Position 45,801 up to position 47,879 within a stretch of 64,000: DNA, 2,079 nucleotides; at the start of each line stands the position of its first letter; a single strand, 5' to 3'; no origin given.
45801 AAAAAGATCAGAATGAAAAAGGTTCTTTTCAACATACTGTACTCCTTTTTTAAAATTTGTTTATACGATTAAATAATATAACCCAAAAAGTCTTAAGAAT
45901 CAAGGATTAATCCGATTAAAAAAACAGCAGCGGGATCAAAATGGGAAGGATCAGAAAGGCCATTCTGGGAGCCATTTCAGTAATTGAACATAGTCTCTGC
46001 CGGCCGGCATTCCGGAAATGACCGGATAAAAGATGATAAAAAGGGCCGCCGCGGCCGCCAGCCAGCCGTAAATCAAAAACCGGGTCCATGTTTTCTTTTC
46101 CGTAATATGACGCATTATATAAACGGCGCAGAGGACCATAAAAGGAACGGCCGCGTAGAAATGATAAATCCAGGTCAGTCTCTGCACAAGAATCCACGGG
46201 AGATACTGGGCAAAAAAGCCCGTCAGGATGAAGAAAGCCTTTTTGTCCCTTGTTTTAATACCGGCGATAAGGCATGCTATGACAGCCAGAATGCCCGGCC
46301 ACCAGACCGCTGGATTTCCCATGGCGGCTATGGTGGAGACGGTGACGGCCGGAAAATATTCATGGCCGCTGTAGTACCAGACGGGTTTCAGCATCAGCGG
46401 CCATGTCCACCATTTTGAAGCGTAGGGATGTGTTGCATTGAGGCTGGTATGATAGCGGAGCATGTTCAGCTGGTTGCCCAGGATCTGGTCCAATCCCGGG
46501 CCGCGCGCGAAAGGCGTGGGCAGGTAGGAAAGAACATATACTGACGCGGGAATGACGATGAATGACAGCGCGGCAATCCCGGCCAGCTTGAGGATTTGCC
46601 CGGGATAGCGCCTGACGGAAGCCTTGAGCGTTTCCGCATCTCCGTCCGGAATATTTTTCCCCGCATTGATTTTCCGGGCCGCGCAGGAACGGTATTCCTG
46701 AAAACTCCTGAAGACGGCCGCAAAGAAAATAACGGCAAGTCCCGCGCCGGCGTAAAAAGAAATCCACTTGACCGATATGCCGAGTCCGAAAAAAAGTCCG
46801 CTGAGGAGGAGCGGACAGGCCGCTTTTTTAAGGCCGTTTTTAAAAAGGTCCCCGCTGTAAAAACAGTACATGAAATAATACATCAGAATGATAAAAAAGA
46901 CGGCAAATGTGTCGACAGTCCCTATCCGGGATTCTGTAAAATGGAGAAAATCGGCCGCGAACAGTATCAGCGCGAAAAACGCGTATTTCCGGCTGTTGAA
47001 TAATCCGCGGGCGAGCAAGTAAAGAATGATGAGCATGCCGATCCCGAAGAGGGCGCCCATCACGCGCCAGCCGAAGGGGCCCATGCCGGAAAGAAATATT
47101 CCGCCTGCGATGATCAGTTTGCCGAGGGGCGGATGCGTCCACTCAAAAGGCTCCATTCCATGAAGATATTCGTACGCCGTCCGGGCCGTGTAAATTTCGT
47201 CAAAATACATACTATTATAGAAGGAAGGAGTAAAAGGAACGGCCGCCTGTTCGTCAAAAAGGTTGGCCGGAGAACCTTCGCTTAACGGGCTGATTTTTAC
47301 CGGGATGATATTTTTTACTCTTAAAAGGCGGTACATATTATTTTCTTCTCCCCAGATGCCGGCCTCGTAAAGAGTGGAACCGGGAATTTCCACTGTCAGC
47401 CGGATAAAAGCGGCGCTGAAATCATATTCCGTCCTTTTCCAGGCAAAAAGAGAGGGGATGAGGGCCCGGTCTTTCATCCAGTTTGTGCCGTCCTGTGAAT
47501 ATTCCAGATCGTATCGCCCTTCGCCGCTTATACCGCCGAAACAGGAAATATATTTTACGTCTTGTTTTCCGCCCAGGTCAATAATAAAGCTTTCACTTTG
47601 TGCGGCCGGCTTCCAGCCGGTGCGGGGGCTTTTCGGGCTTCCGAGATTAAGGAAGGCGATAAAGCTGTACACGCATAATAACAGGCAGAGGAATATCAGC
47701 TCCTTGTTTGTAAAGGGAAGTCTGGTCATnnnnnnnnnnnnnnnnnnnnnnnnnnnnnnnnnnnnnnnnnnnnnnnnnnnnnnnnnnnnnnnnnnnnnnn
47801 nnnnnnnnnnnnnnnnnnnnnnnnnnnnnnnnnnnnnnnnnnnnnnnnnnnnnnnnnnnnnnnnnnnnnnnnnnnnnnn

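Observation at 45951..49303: Two-gene GT-C (PMT/GT39-like + DUF2029-like) operon next to the array: candidate dedicated O-glycosylation system for the Ser linkers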

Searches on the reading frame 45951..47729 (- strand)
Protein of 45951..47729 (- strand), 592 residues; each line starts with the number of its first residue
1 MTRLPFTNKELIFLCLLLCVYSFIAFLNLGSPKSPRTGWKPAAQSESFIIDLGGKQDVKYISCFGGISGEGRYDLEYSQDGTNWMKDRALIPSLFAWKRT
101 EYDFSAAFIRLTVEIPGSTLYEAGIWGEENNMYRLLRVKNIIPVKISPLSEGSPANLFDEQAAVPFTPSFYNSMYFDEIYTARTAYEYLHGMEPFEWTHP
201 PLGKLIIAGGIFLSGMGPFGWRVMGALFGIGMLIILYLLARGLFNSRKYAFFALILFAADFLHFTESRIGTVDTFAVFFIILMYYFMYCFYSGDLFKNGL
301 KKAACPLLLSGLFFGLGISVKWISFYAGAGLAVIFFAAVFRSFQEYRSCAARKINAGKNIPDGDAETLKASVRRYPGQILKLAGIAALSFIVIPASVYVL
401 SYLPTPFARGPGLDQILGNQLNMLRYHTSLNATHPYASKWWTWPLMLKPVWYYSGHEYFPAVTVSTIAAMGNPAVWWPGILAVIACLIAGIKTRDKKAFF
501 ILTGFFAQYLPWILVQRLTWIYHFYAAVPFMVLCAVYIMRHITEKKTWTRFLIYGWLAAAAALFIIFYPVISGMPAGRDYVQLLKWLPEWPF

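Call 4: search_protein_families(library=pfam, proteins=[window:45951-47729:-], max_evalue=0.01)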
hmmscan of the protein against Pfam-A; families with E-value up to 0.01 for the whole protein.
window:45951-47729:- (592 aa): 4 families
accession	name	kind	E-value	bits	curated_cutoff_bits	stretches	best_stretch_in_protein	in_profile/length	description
PF16192.10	PMT_4TMC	-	1.1e-23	84.3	32.4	1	418-590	7-202/202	C-terminal four TMM region of protein-O-mannosyltransferase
PF02366.24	PMT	-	3.7e-16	59.9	22.7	2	219-400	83-235/245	Dolichyl-phosphate-mannose-protein mannosyltransferase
PF13231.12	PMT_2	-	1.9e-13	51.4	26.1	1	199-338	2-130/160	Dolichyl-phosphate-mannose-protein mannosyltransferase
PF00754.31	F5_F8_type_C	-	0.00019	22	28.2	1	35-88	22-81/127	F5/8 type C domain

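Call 7: search_protein_families(library=ncbifam, proteins=[window:45951-47729:-], max_evalue=0.01)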
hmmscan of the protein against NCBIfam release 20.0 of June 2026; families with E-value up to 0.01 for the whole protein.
window:45951-47729:- (592 aa): 1 family
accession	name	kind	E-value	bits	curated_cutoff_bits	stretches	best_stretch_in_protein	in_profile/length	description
NF058602.1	PrMnsylTfPmt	equivalog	2.4e-26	92.7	800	1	198-590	98-529/530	protein O-mannosyltransferase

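Call 8: find_homologous_proteins(query=window:45951-47729:-)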
Query window:45951-47729:- (592 aa): 3157 proteins with E <= 0.001 among 8000 candidates; the best 120 are listed.
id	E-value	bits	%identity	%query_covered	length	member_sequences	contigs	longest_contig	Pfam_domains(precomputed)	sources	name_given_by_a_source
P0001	0.0e+0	1370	100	100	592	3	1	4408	PF02366.25,PF16192.11,PF13231.13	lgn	-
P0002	7.7e-187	641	49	100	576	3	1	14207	PF02366.25,PF16192.11,PF13231.13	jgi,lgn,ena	-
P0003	1.1e-162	561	45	100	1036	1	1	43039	PF02366.25,PF16192.11,PF13231.13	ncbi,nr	ncbi:MAG: glycosyltransferase family 39 protein [Bacillota bacterium]|nr:glycosyltransferase family 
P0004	6.3e-160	552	45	99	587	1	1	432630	PF02366.25,PF16192.11,PF13231.13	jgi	jgi:dolichyl-phosphate-mannose--protein O-mannosyl transferase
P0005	6.3e-159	549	46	97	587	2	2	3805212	PF02366.25,PF16192.11,PF13231.13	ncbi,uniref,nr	ncbi:glycosyltransferase family 39 protein [Clostridium thermarum]|uniref:glycosyltransferase family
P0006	2.3e-157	544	43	99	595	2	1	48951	PF02366.25,PF16192.11,PF13231.13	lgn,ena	-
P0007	6.7e-157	542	44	99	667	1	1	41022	PF02366.25,PF16192.11,PF13231.13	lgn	-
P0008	1.3e-156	541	45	99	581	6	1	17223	PF00754.32,PF02366.25,PF16192.11,PF13231.13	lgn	-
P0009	1.4e-156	541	44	99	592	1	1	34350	PF00754.32,PF02366.25,PF16192.11,PF13231.13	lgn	-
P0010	2.4e-156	540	43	99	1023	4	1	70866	PF02366.25,PF26314.1,PF16192.11,PF13231.13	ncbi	ncbi:MAG: glycosyltransferase family 39 protein [bacterium]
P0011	4.9e-156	539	44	99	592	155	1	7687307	PF00754.32,PF02366.25,PF16192.11,PF13231.13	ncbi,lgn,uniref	ncbi:phospholipid carrier-dependent glycosyltransferase [Paenibacillus sp. FSL L8-0708]|uniref:phosp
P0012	2.2e-155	537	45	97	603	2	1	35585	PF00754.32,PF02366.25,PF16192.11,PF13231.13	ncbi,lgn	ncbi:MAG: glycosyltransferase family 39 protein [Paenibacillaceae bacterium]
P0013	3.7e-155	537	44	98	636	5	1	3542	PF02366.25,PF16192.11,PF13231.13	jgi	jgi:hypothetical protein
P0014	6.1e-154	533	43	99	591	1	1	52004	PF00754.32,PF02366.25,PF22633.4,PF16192.11,PF13231.13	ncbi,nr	ncbi:MAG: putative rane protein [Bacilli bacterium]|nr:putative rane protein [Bacilli bacterium]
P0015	1.0e-153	532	42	99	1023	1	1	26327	PF02366.25,PF16192.11,PF13231.13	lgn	-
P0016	3.3e-153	530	43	100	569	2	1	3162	PF00754.32,PF02366.25,PF16192.11,PF13231.13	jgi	jgi:dolichyl-phosphate-mannose-protein mannosyltransferase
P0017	3.4e-153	530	43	98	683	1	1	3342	PF00754.32,PF02366.25,PF16192.11,PF13231.13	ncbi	ncbi:MAG TPA: phospholipid carrier-dependent glycosyltransferase, partial [Bacilli bacterium]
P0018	4.2e-153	530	43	97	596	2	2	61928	PF02366.25,PF16192.11,PF13231.13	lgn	-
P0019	6.9e-153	529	43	99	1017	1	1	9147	PF02366.25,PF16192.11,PF13231.13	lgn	-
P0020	6.5e-152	526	43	100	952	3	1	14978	PF02366.25,PF16192.11,PF13231.13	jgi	jgi:dolichyl-phosphate-mannose-protein mannosyltransferase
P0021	2.0e-151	524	42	98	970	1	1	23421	PF02366.25,PF16192.11,PF13231.13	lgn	-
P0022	4.0e-151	523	42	100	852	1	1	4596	PF02366.25,PF02018.24,PF16192.11,PF13231.13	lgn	-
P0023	2.4e-150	521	42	99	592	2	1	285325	PF02366.25,PF16192.11,PF13231.13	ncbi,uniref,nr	ncbi:hypothetical protein A8709_08460 [Paenibacillus pectinilyticus]|uniref:Polyprenol-phosphate-man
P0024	7.6e-150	519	41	99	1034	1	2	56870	PF09594.17,PF02366.25,PF26314.1,PF16192.11,PF13231.13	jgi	jgi:Gpi18-like mannosyltransferase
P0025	9.9e-150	519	43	99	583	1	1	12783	PF02366.25,PF16192.11,PF13231.13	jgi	jgi:dolichyl-phosphate-mannose-protein mannosyltransferase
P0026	3.1e-149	517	42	99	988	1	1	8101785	PF02366.25,PF16192.11,PF13231.13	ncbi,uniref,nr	ncbi:phospholipid carrier-dependent glycosyltransferase [Paenibacillus psychroresistens]|uniref:Poly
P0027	2.5e-148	514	43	96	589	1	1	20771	PF00754.32,PF02366.25,PF16192.11,PF13231.13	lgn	-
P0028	7.5e-148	512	43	99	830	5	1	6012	PF02366.25,PF16192.11,PF13231.13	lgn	-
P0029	8.9e-148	512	44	99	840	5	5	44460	PF02366.25,PF16192.11,PF13231.13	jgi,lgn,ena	-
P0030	2.3e-147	511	42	99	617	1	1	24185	PF02366.25,PF16192.11,PF13231.13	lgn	-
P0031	1.1e-146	509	43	99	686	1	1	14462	PF00754.32,PF02366.25,PF16192.11,PF13231.13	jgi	jgi:dolichyl-phosphate-mannose-protein mannosyltransferase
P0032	1.1e-146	509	41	98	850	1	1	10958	PF02366.25,PF02018.24,PF16192.11,PF13231.13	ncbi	-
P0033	1.5e-146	508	42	99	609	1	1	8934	PF02366.25,PF16192.11,PF13231.13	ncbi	-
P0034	2.6e-146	507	42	99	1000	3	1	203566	PF02366.25,PF16192.11,PF13231.13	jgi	-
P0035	2.8e-146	507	42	99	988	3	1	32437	PF02366.25,PF16192.11,PF13231.13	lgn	-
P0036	7.6e-146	506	41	99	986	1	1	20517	PF02366.25,PF16192.11,PF13231.13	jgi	jgi:dolichyl-phosphate-mannose-protein mannosyltransferase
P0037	2.7e-145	504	43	100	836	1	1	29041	PF00754.32,PF02366.25,PF16192.11,PF13231.13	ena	-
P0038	5.7e-145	503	41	100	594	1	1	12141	PF02366.25,PF16192.11,PF13231.13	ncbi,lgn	-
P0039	3.9e-144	500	42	99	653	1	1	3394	PF00754.32,PF02366.25,PF16192.11,PF13231.13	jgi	-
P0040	6.1e-144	499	40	100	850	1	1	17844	PF02366.25,PF16192.11,PF13231.13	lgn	-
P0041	7.4e-144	499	40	99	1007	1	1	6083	PF02366.25,PF16192.11,PF13231.13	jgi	jgi:dolichyl-phosphate-mannose-protein mannosyltransferase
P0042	2.5e-143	497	42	100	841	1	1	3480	PF02366.25,PF16192.11,PF13231.13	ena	-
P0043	3.5e-143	497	42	99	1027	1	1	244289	PF02366.25,PF16192.11,PF13231.13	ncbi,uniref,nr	ncbi:glycosyltransferase family 39 protein [Paenibacillus radicis (ex Xue et al. 2023)]|uniref:Glyco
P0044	4.8e-143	497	40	99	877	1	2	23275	PF00754.32,PF02366.25,PF16192.11,PF13231.13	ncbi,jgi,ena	-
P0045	5.1e-143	496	44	99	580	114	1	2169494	PF02366.25,PF16192.11,PF13231.13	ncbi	-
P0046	8.3e-143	496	41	98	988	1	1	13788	PF09594.17,PF02366.25,PF16192.11,PF13231.13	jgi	jgi:dolichyl-phosphate-mannose-protein mannosyltransferase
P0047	1.9e-142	495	42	100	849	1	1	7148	PF00754.32,PF02366.25,PF16192.11,PF13231.13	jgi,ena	-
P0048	2.7e-142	494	42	100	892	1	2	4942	PF02366.25,PF02018.24,PF16192.11,PF13231.13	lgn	-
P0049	1.1e-141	492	43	99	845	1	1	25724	PF02366.25,PF16192.11,PF13231.13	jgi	jgi:dolichyl-phosphate-mannose-protein mannosyltransferase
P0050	1.1e-141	492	40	99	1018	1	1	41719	PF09594.17,PF00754.32,PF02366.25,PF16192.11,PF13231.13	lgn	-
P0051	1.6e-141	492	42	97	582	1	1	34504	PF02366.25,PF16192.11,PF13231.13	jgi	jgi:dolichyl-phosphate-mannose-protein mannosyltransferase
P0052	2.7e-141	491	43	99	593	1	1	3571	PF00754.32,PF02366.25,PF16192.11,PF13231.13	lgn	-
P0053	2.7e-141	491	41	98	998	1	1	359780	PF09594.17,PF02366.25,PF16192.11,PF13231.13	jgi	jgi:dolichyl-phosphate-mannose-protein mannosyltransferase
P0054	1.0e-140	489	41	100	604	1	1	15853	PF02366.25,PF16192.11,PF13231.13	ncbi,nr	ncbi:MAG TPA: glycosyltransferase family 39 protein [Thermodesulfovibrionales bacterium]|nr:glycosyl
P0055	1.6e-140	488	41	99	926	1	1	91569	PF02366.25,PF16192.11,PF13231.13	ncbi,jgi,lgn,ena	-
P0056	3.9e-140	487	40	100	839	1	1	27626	PF02366.25,PF16192.11,PF13231.13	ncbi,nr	ncbi:MAG: glycosyltransferase family 39 protein [Clostridia bacterium]|nr:glycosyltransferase family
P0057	4.3e-140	487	40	100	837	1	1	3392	PF02366.25,PF02018.24,PF16192.11,PF13231.13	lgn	-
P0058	1.1e-139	485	43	98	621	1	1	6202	PF02366.25,PF16192.11,PF13231.13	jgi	jgi:dolichyl-phosphate-mannose--protein O-mannosyl transferase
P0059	1.3e-139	485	42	100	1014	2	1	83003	PF02366.25,PF16192.11,PF13231.13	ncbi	ncbi:MAG: phospholipid carrier-dependent glycosyltransferase [Nitrospirota bacterium]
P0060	2.2e-139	484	39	99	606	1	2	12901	PF02366.25,PF16192.11,PF13231.13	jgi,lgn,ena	-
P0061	2.8e-139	484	40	100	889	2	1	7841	PF02366.25,PF16192.11,PF13231.13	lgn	-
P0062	1.6e-138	482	42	98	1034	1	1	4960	PF02366.25,PF16192.11,PF13231.13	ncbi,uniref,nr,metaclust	ncbi:glycosyl transferase family protein [Candidatus Magnetobacterium bavaricum]|uniref:Glycosyl tra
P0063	1.9e-138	481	42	97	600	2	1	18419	PF02366.25,PF16192.11,PF13231.13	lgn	-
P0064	2.0e-138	481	42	97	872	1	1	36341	PF02366.25,PF16192.11,PF13231.13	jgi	-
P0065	2.1e-138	481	42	99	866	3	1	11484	PF02366.25,PF16192.11,PF13231.13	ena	-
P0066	2.4e-138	481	42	98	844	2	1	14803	PF02366.25,PF02018.24,PF16192.11,PF13231.13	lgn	-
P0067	4.0e-138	480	40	100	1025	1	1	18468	PF02366.25,PF16192.11,PF13231.13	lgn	-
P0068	5.4e-138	480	40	99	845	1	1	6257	PF02366.25,PF16192.11,PF13231.13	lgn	-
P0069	1.1e-137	479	41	99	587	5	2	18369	PF02366.25,PF16192.11,PF13231.13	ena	-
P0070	1.2e-137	479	44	97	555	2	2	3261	PF00754.32,PF02366.25,PF16192.11,PF13231.13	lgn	-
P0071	1.2e-137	479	40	100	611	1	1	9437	PF02366.25,PF16192.11,PF13231.13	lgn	-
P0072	3.8e-137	477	46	57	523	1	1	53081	PF02366.25,PF16192.11,PF13231.13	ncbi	-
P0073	5.5e-137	477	40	98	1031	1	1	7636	PF02366.25,PF16192.11,PF13231.13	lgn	-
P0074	7.3e-137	476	40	100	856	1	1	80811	PF02366.25,PF16192.11,PF13231.13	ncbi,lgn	-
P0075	1.1e-136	476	42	100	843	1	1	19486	PF02366.25,PF16192.11,PF13231.13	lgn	-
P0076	1.3e-136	475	40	98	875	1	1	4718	PF02366.25,PF16192.11,PF13231.13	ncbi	-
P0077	2.8e-136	474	40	99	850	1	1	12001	PF02366.25,PF16192.11,PF13231.13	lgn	-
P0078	3.4e-136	474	41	99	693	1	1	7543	PF02366.25,PF16192.11,PF13231.13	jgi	jgi:dolichyl-phosphate-mannose-protein mannosyltransferase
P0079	3.7e-136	474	40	98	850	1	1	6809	PF02366.25,PF16192.11,PF13231.13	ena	-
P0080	3.9e-136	474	40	100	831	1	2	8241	PF02366.25,PF02018.24,PF16192.11,PF13231.13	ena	-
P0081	4.9e-136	473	39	99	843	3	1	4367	PF02366.25,PF16192.11,PF13231.13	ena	-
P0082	5.0e-136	473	40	98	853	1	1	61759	PF02366.25,PF16192.11,PF13231.13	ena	-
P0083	5.0e-136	473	41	99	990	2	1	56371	PF02366.25,PF16192.11,PF13231.13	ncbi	ncbi:MAG: phospholipid carrier-dependent glycosyltransferase [Thermodesulfovibrionales bacterium]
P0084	9.6e-136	472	39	99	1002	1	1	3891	PF09594.17,PF02366.25,PF16192.11,PF13231.13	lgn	-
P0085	1.0e-135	472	40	99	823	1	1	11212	PF02366.25,PF16192.11,PF13231.13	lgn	-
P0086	2.0e-135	471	39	98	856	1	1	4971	PF02366.25,PF16192.11,PF13231.13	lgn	-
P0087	2.4e-135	471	42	85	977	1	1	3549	PF02366.25,PF16192.11,PF13231.13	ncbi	-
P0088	3.8e-135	470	41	99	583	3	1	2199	PF02366.25,PF16192.11,PF13231.13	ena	-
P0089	9.6e-135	469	41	100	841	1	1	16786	PF02366.25,PF16192.11,PF13231.13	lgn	-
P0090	1.5e-134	468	40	98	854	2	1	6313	PF02366.25,PF16192.11,PF13231.13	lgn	-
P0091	2.0e-134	468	39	100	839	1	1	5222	PF02366.25,PF16192.11,PF13231.13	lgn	-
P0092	2.4e-134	468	39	98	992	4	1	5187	PF02366.25,PF16192.11,PF13231.13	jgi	-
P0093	3.2e-133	464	40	99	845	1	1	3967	PF02366.25,PF16192.11,PF13231.13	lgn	-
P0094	4.5e-133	464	40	100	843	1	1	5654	PF02366.25,PF02018.24,PF16192.11,PF13231.13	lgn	-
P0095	5.7e-133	463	41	100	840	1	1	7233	PF02366.25,PF16192.11,PF13231.13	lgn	-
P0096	5.8e-133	463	42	99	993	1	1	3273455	PF02366.25,PF16192.11,PF13231.13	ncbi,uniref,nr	ncbi:phospholipid carrier-dependent glycosyltransferase [Candidatus Magnetomonas plexicatena]|uniref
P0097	6.3e-133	463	39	99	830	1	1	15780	PF02366.25,PF16192.11,PF13231.13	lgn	-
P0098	6.7e-133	463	42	97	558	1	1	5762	PF02366.25,PF16192.11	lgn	-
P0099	7.1e-133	463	38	100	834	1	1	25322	PF02366.25,PF16192.11,PF13231.13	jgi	jgi:dolichyl-phosphate-mannose-protein mannosyltransferase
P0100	7.4e-133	463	39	100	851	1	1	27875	PF02366.25,PF16192.11,PF13231.13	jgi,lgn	jgi:dolichyl-phosphate-mannose-protein mannosyltransferase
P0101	9.7e-133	462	40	98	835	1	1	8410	PF00754.32,PF02366.25,PF16192.11,PF13231.13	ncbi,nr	ncbi:MAG: phospholipid carrier-dependent glycosyltransferase, partial [Ruminiclostridium sp.]|nr:pho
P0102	1.8e-132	462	39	100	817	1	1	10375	PF02366.25,PF16192.11,PF13231.13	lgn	-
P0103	2.0e-132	461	41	100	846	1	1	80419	PF00754.32,PF02366.25,PF16192.11,PF13231.13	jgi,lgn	jgi:dolichyl-phosphate-mannose-protein mannosyltransferase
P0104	2.1e-132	461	39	100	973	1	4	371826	PF02366.25,PF16192.11,PF13231.13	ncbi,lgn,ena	-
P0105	3.2e-132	461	41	100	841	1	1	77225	PF02366.25,PF16192.11,PF13231.13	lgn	-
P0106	4.9e-132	460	46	82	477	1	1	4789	PF02366.25,PF16192.11,PF13231.13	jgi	jgi:dolichyl-phosphate-mannose--protein O-mannosyl transferase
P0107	9.6e-132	459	39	98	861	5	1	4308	PF00754.32,PF02366.25,PF16192.11,PF13231.13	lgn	-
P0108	2.9e-131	458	40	100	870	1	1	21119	PF02366.25,PF16192.11,PF13231.13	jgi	jgi:dolichyl-phosphate-mannose-protein mannosyltransferase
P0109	3.3e-131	457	38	100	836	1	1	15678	PF02366.25,PF16192.11,PF13231.13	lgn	-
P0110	1.2e-130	456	42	100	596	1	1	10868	PF02366.25,PF16192.11,PF13231.13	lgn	-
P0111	2.7e-130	454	40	99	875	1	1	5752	PF02366.25,PF16192.11,PF13231.13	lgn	-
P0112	2.9e-130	454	39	100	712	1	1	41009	PF02366.25,PF16192.11,PF13231.13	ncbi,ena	-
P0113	9.0e-130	453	39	99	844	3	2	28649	PF02366.25,PF16192.11,PF13231.13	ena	-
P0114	9.2e-130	453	40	97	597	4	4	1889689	PF00754.32,PF02366.25,PF16192.11,PF13231.13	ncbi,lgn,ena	-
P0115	9.4e-130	453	40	98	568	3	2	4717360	PF02366.25,PF16192.11,PF13231.13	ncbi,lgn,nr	ncbi:hypothetical protein GSbR_09890 [Geobacter sp. SVR]|nr:hypothetical protein GSVR_13120 [Geobact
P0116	1.0e-129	453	39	99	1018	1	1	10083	PF09594.17,PF02366.25,PF16192.11,PF13231.13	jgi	-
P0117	4.1e-129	451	41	99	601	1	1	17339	PF02366.25,PF16192.11,PF13231.13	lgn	-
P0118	4.2e-129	450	38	100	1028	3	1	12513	PF09594.17,PF02366.25,PF03155.22,PF16192.11,PF13231.13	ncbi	-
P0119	5.0e-129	450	40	99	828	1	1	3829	PF02366.25,PF16192.11,PF13231.13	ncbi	-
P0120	7.0e-129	450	39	97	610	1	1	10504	PF02366.25,PF16192.11,PF13231.13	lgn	-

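Call 12: find_encoding_contigs(protein=P0002, flank=10000, max_places=4)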
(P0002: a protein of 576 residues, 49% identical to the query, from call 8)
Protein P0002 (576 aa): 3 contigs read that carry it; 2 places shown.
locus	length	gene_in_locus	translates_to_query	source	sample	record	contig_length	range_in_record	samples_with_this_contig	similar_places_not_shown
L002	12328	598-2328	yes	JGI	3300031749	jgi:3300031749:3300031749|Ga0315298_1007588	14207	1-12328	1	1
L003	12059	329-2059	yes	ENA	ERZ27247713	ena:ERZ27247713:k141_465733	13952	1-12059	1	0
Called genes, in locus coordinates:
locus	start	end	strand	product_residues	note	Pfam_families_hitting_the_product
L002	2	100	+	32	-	?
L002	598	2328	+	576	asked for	PF02366:PMT, PF13231:PMT_2, PF16192:PMT_4TMC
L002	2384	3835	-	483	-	PF01670:Glyco_hydro_12, PF18666:CBM64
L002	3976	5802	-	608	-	-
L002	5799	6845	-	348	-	-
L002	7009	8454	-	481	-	PF01973:MptE-like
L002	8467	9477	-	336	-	PF04055:Radical_SAM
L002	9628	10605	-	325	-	PF00586:AIRS, PF02769:AIRS_C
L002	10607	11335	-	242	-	PF02254:TrkA_N, PF03446:NAD_binding_2 (weak), PF03721:UDPG_MGDP_dh_N (faint), PF03807:F420_oxidored (faint), PF02080:TrkA_C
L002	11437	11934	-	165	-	PF04093:MreD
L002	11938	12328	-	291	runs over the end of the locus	PF04085:MreC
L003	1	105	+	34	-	?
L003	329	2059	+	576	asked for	PF02366:PMT, PF13231:PMT_2, PF16192:PMT_4TMC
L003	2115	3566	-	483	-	PF01670:Glyco_hydro_12, PF18666:CBM64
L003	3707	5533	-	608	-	-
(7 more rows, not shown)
